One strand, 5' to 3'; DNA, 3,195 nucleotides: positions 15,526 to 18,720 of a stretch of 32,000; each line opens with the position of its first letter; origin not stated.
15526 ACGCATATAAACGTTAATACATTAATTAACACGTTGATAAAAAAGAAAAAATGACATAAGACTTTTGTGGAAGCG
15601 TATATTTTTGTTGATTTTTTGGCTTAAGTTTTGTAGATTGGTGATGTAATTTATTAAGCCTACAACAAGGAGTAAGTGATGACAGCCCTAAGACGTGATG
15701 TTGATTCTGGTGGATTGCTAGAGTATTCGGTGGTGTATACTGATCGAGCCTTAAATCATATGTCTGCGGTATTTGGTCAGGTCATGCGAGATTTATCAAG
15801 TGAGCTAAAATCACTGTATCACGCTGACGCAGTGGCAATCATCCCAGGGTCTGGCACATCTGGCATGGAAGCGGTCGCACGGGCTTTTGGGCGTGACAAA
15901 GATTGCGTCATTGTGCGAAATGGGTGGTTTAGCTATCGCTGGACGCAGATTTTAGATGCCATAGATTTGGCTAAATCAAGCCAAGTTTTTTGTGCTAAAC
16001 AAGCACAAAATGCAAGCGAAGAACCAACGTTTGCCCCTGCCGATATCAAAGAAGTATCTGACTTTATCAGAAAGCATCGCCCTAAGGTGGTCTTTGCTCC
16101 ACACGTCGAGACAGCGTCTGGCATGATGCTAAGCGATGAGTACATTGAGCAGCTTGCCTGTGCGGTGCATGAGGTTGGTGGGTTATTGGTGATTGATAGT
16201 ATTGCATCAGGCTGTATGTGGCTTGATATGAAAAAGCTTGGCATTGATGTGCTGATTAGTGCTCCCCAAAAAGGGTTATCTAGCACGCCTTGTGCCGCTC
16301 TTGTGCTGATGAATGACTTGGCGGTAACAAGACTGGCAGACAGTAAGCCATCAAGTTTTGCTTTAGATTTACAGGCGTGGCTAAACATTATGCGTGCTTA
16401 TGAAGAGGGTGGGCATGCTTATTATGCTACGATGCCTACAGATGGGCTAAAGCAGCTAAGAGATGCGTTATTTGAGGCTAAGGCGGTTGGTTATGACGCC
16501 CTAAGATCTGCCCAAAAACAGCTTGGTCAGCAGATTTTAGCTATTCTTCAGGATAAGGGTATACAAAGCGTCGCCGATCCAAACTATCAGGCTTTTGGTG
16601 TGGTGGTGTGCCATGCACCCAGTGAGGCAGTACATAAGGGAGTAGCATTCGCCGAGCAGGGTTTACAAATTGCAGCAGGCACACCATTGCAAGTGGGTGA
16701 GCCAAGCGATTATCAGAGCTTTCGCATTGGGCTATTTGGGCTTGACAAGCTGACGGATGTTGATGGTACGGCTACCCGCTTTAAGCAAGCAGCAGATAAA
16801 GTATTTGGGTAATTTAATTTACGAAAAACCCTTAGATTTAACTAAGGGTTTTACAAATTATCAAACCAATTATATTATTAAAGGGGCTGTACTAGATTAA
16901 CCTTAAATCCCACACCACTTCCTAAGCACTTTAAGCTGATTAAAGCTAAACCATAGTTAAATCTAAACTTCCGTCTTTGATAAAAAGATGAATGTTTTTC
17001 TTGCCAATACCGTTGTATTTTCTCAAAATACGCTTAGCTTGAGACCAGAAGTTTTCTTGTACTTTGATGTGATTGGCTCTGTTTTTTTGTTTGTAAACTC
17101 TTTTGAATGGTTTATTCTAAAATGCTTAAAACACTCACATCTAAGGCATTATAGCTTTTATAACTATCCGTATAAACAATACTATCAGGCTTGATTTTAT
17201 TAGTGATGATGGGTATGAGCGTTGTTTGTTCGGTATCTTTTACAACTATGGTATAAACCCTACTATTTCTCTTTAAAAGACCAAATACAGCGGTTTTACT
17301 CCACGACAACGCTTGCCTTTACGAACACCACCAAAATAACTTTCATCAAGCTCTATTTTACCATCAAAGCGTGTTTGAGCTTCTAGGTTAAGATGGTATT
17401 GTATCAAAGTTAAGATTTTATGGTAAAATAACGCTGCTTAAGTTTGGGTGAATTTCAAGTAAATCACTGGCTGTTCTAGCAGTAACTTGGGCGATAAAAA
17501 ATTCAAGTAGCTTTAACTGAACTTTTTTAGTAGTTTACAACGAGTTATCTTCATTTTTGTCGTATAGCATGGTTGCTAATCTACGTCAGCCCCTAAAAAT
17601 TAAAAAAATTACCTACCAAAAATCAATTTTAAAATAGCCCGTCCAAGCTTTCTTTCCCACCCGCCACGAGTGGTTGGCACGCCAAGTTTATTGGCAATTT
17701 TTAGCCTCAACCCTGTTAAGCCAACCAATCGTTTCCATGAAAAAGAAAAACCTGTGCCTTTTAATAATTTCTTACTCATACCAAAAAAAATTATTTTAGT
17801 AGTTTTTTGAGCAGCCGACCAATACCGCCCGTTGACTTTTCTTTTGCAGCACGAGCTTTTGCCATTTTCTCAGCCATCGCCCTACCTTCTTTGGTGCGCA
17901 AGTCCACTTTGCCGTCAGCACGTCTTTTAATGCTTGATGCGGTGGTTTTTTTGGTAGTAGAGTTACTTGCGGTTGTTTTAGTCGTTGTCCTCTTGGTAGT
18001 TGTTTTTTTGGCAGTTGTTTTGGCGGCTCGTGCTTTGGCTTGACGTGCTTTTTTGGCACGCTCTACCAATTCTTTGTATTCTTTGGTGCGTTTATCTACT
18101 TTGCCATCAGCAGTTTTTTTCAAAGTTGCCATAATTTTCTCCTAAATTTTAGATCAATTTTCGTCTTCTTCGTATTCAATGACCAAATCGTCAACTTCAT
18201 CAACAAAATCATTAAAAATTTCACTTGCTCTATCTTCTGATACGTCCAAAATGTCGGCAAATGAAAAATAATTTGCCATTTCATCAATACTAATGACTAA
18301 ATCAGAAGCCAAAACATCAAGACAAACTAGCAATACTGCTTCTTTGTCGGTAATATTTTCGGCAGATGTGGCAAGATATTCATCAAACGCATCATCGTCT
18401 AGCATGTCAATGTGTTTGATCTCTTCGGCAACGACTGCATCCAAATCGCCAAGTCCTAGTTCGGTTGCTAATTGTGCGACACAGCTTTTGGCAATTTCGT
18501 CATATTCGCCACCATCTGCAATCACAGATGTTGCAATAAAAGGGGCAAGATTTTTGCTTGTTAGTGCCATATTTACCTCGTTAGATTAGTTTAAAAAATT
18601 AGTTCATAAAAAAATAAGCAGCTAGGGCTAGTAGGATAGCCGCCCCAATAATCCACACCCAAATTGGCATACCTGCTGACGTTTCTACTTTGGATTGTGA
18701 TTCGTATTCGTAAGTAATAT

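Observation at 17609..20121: XRE-controlled cassette of four to five unassignable proteins beside an IS remnant: candidate novel accessory system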

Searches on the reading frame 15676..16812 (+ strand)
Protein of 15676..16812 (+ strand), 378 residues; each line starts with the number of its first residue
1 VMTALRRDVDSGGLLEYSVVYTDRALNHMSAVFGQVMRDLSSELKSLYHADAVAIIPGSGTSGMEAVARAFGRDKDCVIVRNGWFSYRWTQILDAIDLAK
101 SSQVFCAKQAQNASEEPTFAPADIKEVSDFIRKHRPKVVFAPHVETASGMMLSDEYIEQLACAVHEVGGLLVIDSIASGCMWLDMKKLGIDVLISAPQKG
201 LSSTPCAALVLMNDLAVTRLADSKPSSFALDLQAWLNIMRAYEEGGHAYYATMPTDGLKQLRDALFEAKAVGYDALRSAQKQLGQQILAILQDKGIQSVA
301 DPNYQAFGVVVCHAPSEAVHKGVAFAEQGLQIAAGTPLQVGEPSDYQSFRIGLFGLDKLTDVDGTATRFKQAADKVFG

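Call 6: search_protein_families(library=ncbifam, proteins=[window:15676-16812:+], max_evalue=1)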
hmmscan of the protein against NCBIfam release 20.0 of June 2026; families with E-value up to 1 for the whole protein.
window:15676-16812:+ (378 aa): 15 families
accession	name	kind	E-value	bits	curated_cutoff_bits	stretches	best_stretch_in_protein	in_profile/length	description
TIGR03301.1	PhnW-AepZ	equivalog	6.3e-26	91.6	360.8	1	27-355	23-337/355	2-aminoethylphosphonate aminotransferase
TIGR02326.1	transamin_PhnW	equivalog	6e-24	84.8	400.8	1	52-365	55-352/363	2-aminoethylphosphonate--pyruvate transaminase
NF010006.0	PRK13479.1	equivalog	1.9e-23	83.2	296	1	44-363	46-351/369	2-aminoethylphosphonate--pyruvate transaminase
NF045640.1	AspGlyoxATaseBhcA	equivalog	2.6e-19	69.4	650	1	25-362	27-351/395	L-aspartate--glyoxylate aminotransferase BhcA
NF046070.1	PyrdoxPyrvTramin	equivalog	2.4e-10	39.8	600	1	122-241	116-236/369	pyridoxamine--pyruvate transaminase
TIGR01977.1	am_tr_V_EF2568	hypoth_equivalog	0.0021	17.1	377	1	123-302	126-298/376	cysteine desulfurase family protein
TIGR00508.1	bioA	equivalog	0.0076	14.9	405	1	114-180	172-242/419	adenosylmethionine--8-amino-7-oxononanoate transaminase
TIGR01976.1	am_tr_V_VC1184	hypoth_equivalog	0.013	14.8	352.35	1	144-202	164-223/401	cysteine desulfurase-like protein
NF041821.1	daptide_amino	equivalog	0.019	13.6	450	1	122-180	167-227/405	daptide-type RiPP biosynthesis aminotransferase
NF003087.0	PRK04013.1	equivalog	0.038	13.1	528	0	123-210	151-241/364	acetylornithine/acetyl-lysine aminotransferase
NF005758.0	PRK07582.1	equivalog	0.054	12.2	440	1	38-202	59-201/372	cystathionine gamma-lyase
NF005047.0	PRK06460.1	equivalog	0.072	12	501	1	101-201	96-193/376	hypothetical protein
TIGR01325.1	O_suc_HS_sulf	equivalog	0.085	11.4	510.05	1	134-199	138-200/380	O-succinylhomoserine sulfhydrylase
NF040779.1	Sec_lyase_SclA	exception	0.095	11.6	525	1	136-293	137-289/378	selenocysteine lyase SclA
NF000586.1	PRK00011.1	subfamily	0.15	10.8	335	1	42-175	69-191/404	serine hydroxymethyltransferase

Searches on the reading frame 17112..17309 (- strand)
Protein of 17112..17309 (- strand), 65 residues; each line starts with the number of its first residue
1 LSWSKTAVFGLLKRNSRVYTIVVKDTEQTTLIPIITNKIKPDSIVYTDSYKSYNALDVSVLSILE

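Call 3: search_protein_families(library=pfam, proteins=[window:17112-17309:-], max_evalue=1)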
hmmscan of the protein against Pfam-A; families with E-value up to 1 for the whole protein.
window:17112-17309:- (65 aa): 2 families
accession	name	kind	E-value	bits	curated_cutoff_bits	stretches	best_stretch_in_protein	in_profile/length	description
PF12762.13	DDE_Tnp_IS1595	-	1.7e-10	41.5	27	1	4-59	36-94/153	ISXO2-like transposase domain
PF20294.3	KMPT-N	-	0.019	15.6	28.9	1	5-38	26-58/66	KTSC and Metallopeptidase N-terminal fusion domain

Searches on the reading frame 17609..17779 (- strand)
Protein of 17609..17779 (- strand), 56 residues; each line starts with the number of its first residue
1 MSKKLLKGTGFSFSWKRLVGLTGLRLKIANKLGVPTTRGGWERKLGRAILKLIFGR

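Call 3: search_protein_families(library=pfam, proteins=[window:17609-17779:-], max_evalue=1)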
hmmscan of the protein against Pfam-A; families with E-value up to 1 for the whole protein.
window:17609-17779:- (56 aa): 1 family
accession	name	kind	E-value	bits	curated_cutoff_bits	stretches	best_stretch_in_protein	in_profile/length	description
PF15221.11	LEP503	-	0.12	12.8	27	1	11-42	12-37/61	Lens epithelial cell protein LEP503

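Call 4: search_protein_families(library=padloc, proteins=[window:17609-17779:-], max_evalue=1)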
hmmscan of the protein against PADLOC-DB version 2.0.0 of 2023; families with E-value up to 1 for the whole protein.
window:17609-17779:- (56 aa): 0 families

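Call 5: search_protein_families(library=phrogs, proteins=[window:17609-17779:-], max_evalue=1)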
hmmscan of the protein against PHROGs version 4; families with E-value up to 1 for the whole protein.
window:17609-17779:- (56 aa): 0 families

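Call 6: search_protein_families(library=ncbifam, proteins=[window:17609-17779:-], max_evalue=1)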
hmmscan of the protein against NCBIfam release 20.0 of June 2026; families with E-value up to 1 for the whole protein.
window:17609-17779:- (56 aa): 0 families

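Call 102: search_protein_representatives(protein=window:17612-17779:-)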
Query: 56 residues. Proteins with E-value up to 0.001 (for the whole library): 389; up to 1e-10: 12; up to 1e-30: 0. The best 150 are listed.
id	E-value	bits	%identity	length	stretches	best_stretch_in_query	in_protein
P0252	4.2e-20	86.5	32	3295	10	8-43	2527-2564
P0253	2.4e-19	84.2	32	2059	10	8-41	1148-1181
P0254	3.4e-17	77.4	33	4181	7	5-43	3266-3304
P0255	1.4e-14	69.3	36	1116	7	7-50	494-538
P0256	2.9e-13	65.2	48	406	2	9-50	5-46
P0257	4.9e-13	64.4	65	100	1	8-55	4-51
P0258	8.2e-13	63.7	32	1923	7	7-33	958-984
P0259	1.4e-12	63.0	61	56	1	9-54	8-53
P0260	1.4e-11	59.9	60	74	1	7-53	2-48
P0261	1.9e-11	59.5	57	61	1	5-55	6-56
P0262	2.3e-11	59.2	31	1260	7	6-44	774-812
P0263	5.7e-11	58.0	62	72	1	4-48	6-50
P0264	1.3e-10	56.8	54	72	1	7-56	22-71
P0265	1.4e-10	56.7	72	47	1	5-44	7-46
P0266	1.4e-10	56.7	53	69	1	8-56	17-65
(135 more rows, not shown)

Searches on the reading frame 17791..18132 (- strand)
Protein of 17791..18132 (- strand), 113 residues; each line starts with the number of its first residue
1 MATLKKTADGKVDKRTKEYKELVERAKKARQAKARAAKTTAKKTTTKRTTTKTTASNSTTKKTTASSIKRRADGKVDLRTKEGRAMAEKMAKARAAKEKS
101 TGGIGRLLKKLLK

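Call 3: search_protein_families(library=pfam, proteins=[window:17791-18132:-], max_evalue=1)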
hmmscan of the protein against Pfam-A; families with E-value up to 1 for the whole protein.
window:17791-18132:- (113 aa): 4 families
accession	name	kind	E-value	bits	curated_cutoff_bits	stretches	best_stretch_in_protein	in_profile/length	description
PF06933.16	SSP160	-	0.1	11.2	25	1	36-72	294-330/758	Special lobe-specific silk protein SSP160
PF01456.22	Mucin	-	0.24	11.9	34.7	1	32-66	65-99/143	Mucin-like glycoprotein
PF06552.18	TOM20_plant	-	0.34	11.1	20.6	1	15-76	112-173/187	Plant specific mitochondrial import receptor subunit TOM20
PF08537.15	NBP1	-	0.4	10.6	25.8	1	11-71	15-75/330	Fungal Nap binding protein NBP1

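Call 4: search_protein_families(library=padloc, proteins=[window:17791-18132:-], max_evalue=1)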
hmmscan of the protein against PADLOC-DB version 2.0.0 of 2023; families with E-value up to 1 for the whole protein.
window:17791-18132:- (113 aa): 1 family
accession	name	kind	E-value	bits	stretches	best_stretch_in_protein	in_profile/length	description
PDLC00554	JetC2|JetC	-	0.17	9.1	1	8-101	252-350/390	DUF3584 domain; MukB-like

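Call 5: search_protein_families(library=phrogs, proteins=[window:17791-18132:-], max_evalue=1)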
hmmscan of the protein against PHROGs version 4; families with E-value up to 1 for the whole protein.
window:17791-18132:- (113 aa): 1 family
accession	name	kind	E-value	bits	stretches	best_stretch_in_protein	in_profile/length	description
phrog_33450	-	tail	0.25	9.3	1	13-105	374-466/2038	tail fiber protein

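Call 6: search_protein_families(library=ncbifam, proteins=[window:17791-18132:-], max_evalue=1)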
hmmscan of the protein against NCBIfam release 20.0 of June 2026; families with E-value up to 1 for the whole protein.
window:17791-18132:- (113 aa): 0 families

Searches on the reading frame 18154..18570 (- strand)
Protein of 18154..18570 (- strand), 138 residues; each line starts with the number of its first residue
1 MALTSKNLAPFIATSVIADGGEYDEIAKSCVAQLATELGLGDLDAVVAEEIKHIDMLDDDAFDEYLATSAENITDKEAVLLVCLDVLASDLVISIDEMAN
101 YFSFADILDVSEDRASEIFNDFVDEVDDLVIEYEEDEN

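Call 3: search_protein_families(library=pfam, proteins=[window:18154-18570:-], max_evalue=1)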
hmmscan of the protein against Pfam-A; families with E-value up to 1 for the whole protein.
window:18154-18570:- (138 aa): 0 families

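Call 4: search_protein_families(library=padloc, proteins=[window:18154-18570:-], max_evalue=1)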
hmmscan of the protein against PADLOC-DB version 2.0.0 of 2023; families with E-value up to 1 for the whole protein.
window:18154-18570:- (138 aa): 0 families

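Call 5: search_protein_families(library=phrogs, proteins=[window:18154-18570:-], max_evalue=1)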
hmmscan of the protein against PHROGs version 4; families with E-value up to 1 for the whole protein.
window:18154-18570:- (138 aa): 2 families
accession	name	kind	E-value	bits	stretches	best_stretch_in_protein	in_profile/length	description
phrog_87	-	other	0.1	13.3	1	46-122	88-164/227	metallo-protease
phrog_33188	-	unknown function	0.48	11.6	0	117-130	8-21/42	-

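Call 6: search_protein_families(library=ncbifam, proteins=[window:18154-18570:-], max_evalue=1)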
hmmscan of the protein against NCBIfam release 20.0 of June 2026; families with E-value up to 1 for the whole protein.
window:18154-18570:- (138 aa): 1 family
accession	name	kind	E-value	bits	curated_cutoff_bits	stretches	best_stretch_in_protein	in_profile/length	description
NF008939.0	PRK12292.2-1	equivalog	0.067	11.9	335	1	13-41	282-310/391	ATP phosphoribosyltransferase regulatory subunit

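Call 41: search_protein_families(library=pfam, alignment_id=A4, max_evalue=0.1)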
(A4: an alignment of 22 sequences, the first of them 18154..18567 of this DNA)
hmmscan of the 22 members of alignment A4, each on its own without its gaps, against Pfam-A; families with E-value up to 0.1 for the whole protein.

A. member 1, window:18154-18567:- (137 aa): 0 families

B. families by the number of members that match (of 22 scanned): 32 families (the first 25 are shown)
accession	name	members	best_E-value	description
PF05099.18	TerB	18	5.5e-14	Tellurite resistance protein TerB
PF04391.17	DUF533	3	0.00011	Protein of unknown function (DUF533)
PF04967.18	HTH_10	2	0.0029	HTH DNA binding domain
PF10130.15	PIN_2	2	0.012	PIN domain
PF09548.15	Spore_III_AB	2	0.016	Stage III sporulation protein AB (spore_III_AB)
PF12840.13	HTH_20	1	0.004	Helix-turn-helix domain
PF03741.22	TerC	1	0.0042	Integral membrane protein TerC family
PF06648.16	AcMNPV_Ac75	1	0.0048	Autographa californica nuclear polyhedrosis virus (AcMNPV), Ac75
PF07862.16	Nif11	1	0.0049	Nif11 domain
PF08726.16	EFhand_Ca_insen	1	0.017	Ca2+ insensitive EF hand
PF25077.1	DUF7800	1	0.018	Domain of unknown function (DUF7800)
PF02800.25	Gp_dh_C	1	0.021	Glyceraldehyde 3-phosphate dehydrogenase, C-terminal domain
PF07453.19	NUMOD1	1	0.023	NUMOD1 domain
PF17385.8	LBP_M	1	0.033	Lacto-N-biose phosphorylase central domain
PF03112.19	DUF244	1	0.041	Uncharacterized protein family (ORF7) DUF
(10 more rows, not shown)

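Call 42: search_solved_structures(query=A4, max_evalue=10)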
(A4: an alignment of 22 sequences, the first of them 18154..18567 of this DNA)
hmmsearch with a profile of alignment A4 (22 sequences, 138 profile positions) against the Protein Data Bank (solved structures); distinct sequences matched with E-value up to 10: 11.
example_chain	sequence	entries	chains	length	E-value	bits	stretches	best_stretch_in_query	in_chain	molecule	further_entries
2ou3_A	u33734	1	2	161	0.00022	24.2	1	52-118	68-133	Tellurite resistance protein of COG3793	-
2jxu_A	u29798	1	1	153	0.00046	23.2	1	8-44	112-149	TerB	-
8vd6_A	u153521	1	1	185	0.0098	18.9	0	26-57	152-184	CAP REPEAT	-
6bo0_A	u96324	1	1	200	0.073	16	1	22-121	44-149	MdbA protein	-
5tdy_B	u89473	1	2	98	0.11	15.5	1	50-102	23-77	Flagellar motor switch protein FliG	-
2l7k_A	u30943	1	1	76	0.31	14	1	27-77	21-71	Uncharacterized protein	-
1ug7_A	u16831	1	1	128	0.82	12.6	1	19-58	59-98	2610208M17Rik protein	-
9nxo_A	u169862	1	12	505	0.93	12.5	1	35-68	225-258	Pseudomonas phage Pa223 Ejection protein, periplasmic tunnel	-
2l0k_A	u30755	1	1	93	1.1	12.2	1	20-68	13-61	Stage III sporulation protein D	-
7qhy_A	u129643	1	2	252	1.3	12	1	26-80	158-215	Nonsense-mediated decay protein 4,Nonsense-mediated decay protein 4,Nonsense mediated mRNA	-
8atb_AAA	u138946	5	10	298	1.5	11.8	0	22-67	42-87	Interleukin-1 receptor-associated kinase 4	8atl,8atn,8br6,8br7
